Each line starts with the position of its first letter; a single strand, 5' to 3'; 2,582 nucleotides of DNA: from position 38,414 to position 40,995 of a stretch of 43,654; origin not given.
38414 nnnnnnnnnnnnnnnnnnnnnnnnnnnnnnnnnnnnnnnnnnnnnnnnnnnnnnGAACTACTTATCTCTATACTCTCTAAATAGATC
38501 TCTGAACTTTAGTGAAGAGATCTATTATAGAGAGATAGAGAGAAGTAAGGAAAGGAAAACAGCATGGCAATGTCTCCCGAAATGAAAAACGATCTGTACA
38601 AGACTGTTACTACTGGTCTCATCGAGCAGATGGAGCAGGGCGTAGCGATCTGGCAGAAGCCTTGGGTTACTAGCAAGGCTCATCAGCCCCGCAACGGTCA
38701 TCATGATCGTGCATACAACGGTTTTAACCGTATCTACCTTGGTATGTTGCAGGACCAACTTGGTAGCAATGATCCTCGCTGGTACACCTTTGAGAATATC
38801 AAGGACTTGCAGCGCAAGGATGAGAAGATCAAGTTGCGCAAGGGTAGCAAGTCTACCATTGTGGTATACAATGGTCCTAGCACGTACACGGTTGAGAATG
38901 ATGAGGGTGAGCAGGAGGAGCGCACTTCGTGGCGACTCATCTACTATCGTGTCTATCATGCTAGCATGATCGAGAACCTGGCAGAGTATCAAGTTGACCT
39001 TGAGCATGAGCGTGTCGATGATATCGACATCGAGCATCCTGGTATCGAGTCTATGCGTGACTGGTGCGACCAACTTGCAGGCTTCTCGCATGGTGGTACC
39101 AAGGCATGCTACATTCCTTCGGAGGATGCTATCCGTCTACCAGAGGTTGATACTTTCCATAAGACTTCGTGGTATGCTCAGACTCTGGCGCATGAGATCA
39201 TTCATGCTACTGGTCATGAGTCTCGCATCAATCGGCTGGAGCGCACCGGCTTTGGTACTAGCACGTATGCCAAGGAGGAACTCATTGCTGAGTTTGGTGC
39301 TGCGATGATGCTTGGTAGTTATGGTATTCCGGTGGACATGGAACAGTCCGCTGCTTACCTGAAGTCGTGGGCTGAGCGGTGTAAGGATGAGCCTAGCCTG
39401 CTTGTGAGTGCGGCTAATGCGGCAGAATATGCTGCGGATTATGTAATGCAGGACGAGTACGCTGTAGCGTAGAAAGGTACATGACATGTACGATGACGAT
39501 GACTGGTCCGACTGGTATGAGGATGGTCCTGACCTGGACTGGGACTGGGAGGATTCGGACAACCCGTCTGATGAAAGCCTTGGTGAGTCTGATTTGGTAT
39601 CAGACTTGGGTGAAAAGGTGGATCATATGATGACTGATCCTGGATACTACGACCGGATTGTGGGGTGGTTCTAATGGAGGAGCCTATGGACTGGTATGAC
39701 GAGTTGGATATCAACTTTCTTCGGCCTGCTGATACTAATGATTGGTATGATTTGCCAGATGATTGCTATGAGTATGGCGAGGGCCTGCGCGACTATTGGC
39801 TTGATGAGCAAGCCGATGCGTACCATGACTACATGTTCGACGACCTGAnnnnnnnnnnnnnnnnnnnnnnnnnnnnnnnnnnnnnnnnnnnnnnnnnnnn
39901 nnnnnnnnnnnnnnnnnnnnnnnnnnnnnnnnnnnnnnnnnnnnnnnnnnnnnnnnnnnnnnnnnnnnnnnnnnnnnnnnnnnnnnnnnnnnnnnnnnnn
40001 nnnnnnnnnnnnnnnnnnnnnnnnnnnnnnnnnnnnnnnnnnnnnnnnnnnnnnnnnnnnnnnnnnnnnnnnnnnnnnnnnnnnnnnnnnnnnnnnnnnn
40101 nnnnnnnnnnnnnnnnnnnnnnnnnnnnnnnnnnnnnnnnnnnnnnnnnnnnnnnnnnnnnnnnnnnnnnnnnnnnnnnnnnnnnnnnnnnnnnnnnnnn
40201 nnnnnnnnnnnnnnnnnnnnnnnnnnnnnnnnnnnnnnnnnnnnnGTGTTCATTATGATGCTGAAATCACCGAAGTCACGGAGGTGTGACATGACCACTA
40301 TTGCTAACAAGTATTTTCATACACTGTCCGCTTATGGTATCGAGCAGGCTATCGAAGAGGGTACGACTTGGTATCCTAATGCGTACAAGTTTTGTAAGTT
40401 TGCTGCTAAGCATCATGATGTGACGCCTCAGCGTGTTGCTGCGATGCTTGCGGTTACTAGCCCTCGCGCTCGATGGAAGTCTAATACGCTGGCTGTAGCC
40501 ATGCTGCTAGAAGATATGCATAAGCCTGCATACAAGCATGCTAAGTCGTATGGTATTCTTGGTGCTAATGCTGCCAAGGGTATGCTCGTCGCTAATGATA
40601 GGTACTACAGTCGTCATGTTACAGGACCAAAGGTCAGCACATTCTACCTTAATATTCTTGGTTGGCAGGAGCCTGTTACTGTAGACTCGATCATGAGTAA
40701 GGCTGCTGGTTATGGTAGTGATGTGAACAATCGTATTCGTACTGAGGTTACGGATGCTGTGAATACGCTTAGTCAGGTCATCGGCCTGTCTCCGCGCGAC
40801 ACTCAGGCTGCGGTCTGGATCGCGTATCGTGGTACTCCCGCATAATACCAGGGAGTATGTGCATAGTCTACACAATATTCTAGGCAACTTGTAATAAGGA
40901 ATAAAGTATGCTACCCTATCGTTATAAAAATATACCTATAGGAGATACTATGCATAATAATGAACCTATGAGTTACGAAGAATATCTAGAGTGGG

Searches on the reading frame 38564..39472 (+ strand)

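Call 14: search_protein_families(library=pfam, proteins=[window:38564-39472:+], max_evalue=0.001)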
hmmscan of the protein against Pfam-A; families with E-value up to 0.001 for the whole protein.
window:38564-39472:+ (302 aa): 2 families
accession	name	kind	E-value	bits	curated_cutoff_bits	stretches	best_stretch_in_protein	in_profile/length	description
PF18818.7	MPTase-PolyVal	-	1.1e-32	113.2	27.5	1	172-285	12-125/126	Zincin-like metallopeptidase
PF08401.16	ArdcN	-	2.8e-22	79.7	22.6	1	9-128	1-120/123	N-terminal domain of anti-restriction factor ArdC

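Call 109: search_protein_families(library=phrogs, proteins=[window:38564-39472:+], max_evalue=0.001)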
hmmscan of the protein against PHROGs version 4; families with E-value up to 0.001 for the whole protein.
window:38564-39472:+ (302 aa): 2 families
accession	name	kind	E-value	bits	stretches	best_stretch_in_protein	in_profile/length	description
phrog_7245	-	moron, auxiliary metabolic gene and host takeover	1.9e-63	215.6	1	3-295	2-302/324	anti-restriction protein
phrog_23459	-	unknown function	3.5e-09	36.4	1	183-293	153-262/649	-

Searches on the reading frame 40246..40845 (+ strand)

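Call 99: search_protein_families(library=pfam, proteins=[window:40246-40845:+], max_evalue=0.001)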
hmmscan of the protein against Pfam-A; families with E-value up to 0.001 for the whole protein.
window:40246-40845:+ (199 aa): 1 family
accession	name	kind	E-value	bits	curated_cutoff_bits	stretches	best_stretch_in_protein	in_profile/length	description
PF23802.1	DUF7178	-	3.9e-24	86.1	27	1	33-196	28-191/193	Family of unknown function (DUF7178)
